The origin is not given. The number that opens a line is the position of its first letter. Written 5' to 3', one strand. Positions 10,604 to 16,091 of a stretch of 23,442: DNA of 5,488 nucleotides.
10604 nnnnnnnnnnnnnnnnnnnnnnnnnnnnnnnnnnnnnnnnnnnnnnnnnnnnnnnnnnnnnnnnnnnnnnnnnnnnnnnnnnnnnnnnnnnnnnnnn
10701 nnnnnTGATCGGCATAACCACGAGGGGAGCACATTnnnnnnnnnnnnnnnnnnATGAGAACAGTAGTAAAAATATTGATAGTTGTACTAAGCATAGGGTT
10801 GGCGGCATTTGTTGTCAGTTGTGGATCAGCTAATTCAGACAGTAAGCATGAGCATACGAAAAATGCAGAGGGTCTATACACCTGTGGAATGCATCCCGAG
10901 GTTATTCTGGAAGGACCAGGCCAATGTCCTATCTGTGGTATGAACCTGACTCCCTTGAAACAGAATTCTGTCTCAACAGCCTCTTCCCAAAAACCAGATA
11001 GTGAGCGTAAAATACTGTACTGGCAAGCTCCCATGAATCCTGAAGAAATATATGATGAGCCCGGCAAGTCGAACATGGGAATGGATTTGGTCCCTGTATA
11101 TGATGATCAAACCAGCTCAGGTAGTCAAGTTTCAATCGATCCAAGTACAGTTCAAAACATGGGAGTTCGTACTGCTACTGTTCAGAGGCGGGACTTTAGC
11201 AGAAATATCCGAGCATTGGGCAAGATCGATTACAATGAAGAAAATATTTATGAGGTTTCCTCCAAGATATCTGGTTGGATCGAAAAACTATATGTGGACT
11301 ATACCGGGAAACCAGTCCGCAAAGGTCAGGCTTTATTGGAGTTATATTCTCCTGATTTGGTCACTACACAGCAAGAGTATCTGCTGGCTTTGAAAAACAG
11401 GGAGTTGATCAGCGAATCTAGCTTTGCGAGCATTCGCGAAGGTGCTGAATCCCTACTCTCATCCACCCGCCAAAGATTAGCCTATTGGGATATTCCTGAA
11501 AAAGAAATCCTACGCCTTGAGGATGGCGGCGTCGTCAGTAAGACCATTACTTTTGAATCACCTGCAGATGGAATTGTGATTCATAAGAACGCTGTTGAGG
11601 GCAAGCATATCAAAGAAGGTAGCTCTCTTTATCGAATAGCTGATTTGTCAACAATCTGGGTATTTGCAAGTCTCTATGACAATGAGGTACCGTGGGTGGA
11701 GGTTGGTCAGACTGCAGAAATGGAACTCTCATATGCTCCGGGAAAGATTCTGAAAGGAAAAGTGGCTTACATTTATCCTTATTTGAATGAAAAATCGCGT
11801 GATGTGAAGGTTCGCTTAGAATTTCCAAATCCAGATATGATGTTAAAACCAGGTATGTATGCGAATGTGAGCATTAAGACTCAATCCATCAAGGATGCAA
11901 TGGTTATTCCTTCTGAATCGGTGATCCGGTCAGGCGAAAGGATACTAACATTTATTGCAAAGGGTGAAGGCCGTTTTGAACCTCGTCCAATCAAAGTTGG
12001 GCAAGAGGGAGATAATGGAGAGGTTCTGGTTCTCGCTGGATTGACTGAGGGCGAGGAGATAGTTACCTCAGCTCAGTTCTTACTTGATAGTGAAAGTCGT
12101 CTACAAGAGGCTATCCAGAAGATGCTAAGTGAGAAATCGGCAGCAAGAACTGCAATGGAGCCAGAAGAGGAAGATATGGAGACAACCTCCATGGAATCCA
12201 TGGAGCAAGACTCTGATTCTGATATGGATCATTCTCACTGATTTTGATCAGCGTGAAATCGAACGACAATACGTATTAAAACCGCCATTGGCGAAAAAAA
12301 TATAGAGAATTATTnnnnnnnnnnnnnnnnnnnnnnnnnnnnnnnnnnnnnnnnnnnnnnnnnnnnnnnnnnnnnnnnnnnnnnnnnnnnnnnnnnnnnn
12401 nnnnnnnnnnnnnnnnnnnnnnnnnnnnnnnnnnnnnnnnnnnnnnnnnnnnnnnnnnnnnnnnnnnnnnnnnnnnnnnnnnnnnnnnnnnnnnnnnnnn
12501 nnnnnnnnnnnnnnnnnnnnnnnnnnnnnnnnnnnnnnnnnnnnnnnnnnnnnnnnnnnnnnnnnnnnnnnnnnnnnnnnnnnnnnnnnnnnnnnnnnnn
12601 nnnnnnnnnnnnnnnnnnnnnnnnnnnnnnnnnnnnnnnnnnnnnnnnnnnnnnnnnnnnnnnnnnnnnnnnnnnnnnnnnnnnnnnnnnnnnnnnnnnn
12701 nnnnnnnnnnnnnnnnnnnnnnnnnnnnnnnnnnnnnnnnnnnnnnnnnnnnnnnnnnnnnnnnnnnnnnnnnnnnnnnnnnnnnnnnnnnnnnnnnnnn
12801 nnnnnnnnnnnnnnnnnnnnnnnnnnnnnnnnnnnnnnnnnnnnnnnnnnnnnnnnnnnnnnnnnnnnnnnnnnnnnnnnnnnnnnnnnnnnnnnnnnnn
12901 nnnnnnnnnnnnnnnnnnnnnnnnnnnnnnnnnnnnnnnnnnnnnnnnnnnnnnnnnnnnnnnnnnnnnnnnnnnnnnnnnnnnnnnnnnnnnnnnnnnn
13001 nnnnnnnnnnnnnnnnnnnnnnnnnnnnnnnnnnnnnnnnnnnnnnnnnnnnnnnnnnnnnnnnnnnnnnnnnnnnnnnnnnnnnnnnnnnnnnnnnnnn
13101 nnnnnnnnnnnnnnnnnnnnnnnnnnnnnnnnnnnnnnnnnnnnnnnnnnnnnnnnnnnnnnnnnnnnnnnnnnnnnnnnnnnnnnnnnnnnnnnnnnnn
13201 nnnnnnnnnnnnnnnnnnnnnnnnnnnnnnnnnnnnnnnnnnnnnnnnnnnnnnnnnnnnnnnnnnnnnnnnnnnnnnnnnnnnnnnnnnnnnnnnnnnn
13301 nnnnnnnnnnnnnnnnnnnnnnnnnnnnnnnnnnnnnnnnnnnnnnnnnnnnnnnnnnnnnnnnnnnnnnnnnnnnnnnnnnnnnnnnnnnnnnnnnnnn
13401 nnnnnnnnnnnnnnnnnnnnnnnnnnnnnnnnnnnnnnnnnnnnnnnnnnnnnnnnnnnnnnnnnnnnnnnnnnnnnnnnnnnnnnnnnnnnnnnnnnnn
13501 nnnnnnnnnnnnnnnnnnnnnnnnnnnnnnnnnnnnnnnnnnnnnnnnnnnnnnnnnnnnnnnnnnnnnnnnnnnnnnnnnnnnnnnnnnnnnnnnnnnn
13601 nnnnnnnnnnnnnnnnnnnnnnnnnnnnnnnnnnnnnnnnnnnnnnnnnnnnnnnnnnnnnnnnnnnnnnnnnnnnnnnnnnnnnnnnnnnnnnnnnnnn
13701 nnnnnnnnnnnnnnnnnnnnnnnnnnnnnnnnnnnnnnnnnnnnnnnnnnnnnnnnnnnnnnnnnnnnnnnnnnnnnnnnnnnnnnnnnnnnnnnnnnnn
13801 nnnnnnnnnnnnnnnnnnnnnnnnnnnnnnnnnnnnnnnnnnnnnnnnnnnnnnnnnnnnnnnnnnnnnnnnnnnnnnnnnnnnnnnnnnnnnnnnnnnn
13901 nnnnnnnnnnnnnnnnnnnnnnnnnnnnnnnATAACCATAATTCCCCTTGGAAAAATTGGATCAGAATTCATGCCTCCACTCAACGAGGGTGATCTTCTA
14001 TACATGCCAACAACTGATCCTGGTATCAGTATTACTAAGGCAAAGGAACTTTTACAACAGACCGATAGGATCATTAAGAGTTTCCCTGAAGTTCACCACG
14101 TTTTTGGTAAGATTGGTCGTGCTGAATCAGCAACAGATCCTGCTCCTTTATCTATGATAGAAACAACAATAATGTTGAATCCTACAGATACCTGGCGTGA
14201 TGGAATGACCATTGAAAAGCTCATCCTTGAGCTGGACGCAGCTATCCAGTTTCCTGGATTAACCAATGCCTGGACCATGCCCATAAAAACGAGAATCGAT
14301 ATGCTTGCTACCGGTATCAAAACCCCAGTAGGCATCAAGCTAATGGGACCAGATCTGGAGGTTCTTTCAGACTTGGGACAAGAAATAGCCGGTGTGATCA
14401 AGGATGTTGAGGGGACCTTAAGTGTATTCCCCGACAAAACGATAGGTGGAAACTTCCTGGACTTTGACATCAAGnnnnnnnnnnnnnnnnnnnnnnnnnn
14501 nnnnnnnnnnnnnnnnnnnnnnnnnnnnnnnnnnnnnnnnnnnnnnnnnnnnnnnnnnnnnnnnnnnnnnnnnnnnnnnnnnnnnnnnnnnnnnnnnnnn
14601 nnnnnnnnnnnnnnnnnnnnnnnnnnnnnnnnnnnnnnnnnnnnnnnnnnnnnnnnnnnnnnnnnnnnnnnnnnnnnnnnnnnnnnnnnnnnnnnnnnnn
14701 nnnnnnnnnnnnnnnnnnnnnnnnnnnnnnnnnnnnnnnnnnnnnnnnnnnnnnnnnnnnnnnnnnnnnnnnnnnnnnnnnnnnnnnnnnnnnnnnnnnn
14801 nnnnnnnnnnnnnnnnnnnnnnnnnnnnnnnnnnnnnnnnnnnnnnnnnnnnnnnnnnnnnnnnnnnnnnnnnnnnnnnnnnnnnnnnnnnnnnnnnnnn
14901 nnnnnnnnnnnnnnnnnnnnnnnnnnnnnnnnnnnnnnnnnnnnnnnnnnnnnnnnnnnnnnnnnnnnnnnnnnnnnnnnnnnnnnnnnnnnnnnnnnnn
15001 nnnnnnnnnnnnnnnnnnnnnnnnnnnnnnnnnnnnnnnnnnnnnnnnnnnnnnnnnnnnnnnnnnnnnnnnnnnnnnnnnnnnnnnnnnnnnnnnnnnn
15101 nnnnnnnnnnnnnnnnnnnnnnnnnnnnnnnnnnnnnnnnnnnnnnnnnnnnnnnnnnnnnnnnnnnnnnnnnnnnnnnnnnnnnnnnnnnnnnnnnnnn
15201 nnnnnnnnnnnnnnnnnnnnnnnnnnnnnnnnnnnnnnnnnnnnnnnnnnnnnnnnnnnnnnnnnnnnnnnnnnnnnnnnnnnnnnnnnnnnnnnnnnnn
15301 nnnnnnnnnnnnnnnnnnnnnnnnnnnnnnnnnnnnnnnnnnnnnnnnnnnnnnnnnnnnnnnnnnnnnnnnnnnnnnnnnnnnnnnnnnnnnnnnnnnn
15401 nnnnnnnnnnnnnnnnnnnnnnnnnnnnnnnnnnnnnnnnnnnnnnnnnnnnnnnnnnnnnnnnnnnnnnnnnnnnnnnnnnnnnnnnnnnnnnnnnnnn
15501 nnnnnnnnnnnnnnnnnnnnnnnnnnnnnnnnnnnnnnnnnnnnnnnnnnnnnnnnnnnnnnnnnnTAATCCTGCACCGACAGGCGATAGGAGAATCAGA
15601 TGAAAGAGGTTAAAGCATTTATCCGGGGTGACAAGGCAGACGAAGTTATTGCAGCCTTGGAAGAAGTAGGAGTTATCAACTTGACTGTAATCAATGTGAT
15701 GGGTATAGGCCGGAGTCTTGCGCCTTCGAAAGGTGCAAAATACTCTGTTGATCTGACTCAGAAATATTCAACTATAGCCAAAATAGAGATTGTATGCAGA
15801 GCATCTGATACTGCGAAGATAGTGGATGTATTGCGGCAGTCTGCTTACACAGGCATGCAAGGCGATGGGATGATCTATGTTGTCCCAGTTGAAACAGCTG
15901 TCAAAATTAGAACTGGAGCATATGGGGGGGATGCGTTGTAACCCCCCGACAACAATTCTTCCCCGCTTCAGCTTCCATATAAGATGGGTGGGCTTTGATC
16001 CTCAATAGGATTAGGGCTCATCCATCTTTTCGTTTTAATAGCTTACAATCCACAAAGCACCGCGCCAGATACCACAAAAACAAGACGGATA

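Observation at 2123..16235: A recurring palindromic enhancer-like motif (roughly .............(n)AATATC) sits in front of sigma-54 promoters across the island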

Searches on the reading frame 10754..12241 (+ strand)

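Call 9: search_protein_families(library=pfam, proteins=[window:10754-12241:+], max_evalue=0.01)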
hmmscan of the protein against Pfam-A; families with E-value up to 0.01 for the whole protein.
window:10754-12241:+ (495 aa): 5 families
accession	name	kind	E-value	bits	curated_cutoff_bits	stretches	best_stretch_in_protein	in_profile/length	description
PF16576.10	HlyD_D23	-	1.3e-79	266.8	30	1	148-370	2-214/214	Barrel-sandwich domain of CusB or HlyD membrane-fusion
PF19335.5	HMBD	-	5.3e-19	68.3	23.6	2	42-67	2-27/28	Heavy metal binding domain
PF13437.12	HlyD_3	-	1.5e-16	61.5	22.2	1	268-367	3-106/106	HlyD family secretion protein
PF16572.11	HlyD_D4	-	0.0017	18.6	26.4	1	194-256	1-50/55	Long alpha hairpin domain of cation efflux system protein, CusB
PF14415.11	DUF4424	-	0.0084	15.8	27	0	334-375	32-71/306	Domain of unknown function (DUF4424)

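Call 41: search_protein_families(library=ncbifam, proteins=[window:10754-12241:+], max_evalue=0.00001)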
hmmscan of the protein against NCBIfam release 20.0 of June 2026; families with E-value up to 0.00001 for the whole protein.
window:10754-12241:+ (495 aa): 13 families
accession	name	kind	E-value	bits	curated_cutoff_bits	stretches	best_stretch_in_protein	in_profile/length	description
NF007303.0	PRK09783.1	subfamily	4.1e-65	219.8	390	1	73-463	33-411/414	copper/silver efflux system membrane fusion protein CusB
TIGR00999.1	8a0102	subfamily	2.2e-39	135.2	319.3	1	263-445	91-271/271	CzcB/NccB family metal efflux transporter periplasmic adaptor subunit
TIGR01730.1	RND_mfp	subfamily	8.2e-38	130.1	94.9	1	268-449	138-318/322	efflux RND transporter periplasmic adaptor subunit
NF045680.1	DiMtlExpIhpB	equivalog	6.3e-22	78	450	1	267-447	140-317/326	divalent metal ion exporter adaptor subunit IhpB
NF008606.0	PRK11578.1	equivalog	2.7e-17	63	342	1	268-440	187-364/371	macrolide transporter subunit MacA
NF007132.1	PRK09578.1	equivalog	2.3e-10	39.8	512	1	335-468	259-391/396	MexX/AxyX family multidrug efflux RND transporter periplasmic adaptor subunit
TIGR02971.1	heterocyst_DevB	subfamily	2.6e-10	40.2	129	1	267-343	207-281/327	ABC exporter membrane fusion protein, DevB family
TIGR00998.1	8a0101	subfamily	8.2e-09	34.8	390.8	0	266-340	206-281/334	EmrA/EmrK family multidrug efflux transporter periplasmic adaptor subunit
NF008589.1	PRK11556.1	equivalog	1.2e-08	34.3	391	1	348-439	284-374/392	MdtA/MuxA family multidrug efflux RND transporter periplasmic adaptor subunit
NF007362.0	PRK09859.1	equivalog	6.4e-08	32.1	738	0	335-439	254-358/385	multidrug transporter subunit MdtE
NF011604.1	PRK15030.1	equivalog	6.5e-08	32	765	0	350-440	273-363/397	multidrug efflux RND transporter periplasmic adaptor subunit AcrA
NF033138.2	RND-peri-MexC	equivalog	2e-07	30.5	625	1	348-448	267-367/375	MexC family multidrug efflux RND transporter periplasmic adaptor subunit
NF033834.1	RND_adapt_MexA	exception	8.2e-07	28.4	750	0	333-440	241-348/373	multidrug efflux RND transporter periplasmic adaptor subunit MexA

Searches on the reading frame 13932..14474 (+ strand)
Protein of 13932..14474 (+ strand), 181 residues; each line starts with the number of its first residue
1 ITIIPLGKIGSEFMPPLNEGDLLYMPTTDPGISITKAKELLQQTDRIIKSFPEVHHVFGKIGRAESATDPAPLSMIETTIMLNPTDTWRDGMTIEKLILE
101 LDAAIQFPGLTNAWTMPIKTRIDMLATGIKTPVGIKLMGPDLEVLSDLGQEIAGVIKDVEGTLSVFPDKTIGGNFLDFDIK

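Call 43: search_solved_structures(query=window:13932-14474:+, show_alignments=2, max_evalue=0.00001)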
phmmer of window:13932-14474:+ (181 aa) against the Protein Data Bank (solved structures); distinct sequences matched with E-value up to 0.00001: 7.
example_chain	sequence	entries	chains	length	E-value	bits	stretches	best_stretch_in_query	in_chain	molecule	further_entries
3t51_A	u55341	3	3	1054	3.3e-57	196.6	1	3-180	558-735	Cation efflux system protein CusA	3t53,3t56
4dnt_A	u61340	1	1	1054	3.3e-57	196.6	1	3-180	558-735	Cation efflux system protein CusA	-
3k07_A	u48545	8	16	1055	3.3e-57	196.6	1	3-180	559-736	Cation efflux system protein cusA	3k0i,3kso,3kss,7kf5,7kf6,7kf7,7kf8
3ne5_A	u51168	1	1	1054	3.3e-57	196.6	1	3-180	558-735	Cation efflux system protein cusA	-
4dnr_A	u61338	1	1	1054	1.5e-56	194.5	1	3-180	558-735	Cation efflux system protein CusA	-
4dop_A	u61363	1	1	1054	2.5e-56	193.8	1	3-180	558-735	Cation efflux system protein CusA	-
4k0e_A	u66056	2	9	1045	4.8e-18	69.1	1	7-168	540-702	Heavy metal cation tricomponent efflux pump ZneA(CzcA-like)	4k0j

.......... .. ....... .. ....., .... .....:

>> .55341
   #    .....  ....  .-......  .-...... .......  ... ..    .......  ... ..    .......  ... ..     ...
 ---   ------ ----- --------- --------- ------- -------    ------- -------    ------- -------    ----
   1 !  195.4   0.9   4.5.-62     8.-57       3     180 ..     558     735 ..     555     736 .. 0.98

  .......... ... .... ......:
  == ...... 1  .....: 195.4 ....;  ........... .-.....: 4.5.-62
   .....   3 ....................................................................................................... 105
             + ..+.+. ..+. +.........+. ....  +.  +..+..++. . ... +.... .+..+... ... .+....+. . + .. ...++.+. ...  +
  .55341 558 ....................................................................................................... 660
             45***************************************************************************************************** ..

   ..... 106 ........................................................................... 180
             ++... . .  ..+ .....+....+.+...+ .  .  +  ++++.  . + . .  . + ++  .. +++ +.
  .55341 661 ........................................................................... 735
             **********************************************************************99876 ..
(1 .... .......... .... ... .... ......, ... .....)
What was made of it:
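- On CusCBA Cu(I)/Ag(I) RND pump (the regulated output): LLYMP, PLSMIE and RIDML align to the three E. coli CusA methionines (call 43).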

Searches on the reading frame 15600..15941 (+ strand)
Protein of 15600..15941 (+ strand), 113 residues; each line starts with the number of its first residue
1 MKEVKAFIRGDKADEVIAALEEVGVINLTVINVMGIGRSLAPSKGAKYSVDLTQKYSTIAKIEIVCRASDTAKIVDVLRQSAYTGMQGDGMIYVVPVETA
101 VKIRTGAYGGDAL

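Call 9: search_protein_families(library=pfam, proteins=[window:15600-15941:+], max_evalue=0.01)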
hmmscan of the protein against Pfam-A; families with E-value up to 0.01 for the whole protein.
window:15600-15941:+ (113 aa): 1 family
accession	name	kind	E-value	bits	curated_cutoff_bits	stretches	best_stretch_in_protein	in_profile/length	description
PF00543.27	P-II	-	6.4e-19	68.6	25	1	1-106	1-101/102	Nitrogen regulatory protein P-II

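Call 30: search_protein_families(library=ncbifam, proteins=[window:15600-15941:+], max_evalue=0.001)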
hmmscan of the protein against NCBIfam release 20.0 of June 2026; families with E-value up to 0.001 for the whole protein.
window:15600-15941:+ (113 aa): 2 families
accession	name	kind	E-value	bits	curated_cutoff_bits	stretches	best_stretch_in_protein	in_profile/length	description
NF007946.0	PRK10665.1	equivalog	2.5e-16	60.5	181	1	1-108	1-107/112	P-II family nitrogen regulator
NF008111.0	PRK10858.1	equivalog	3.7e-16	59.5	202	1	1-108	1-107/112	nitrogen regulatory protein P-II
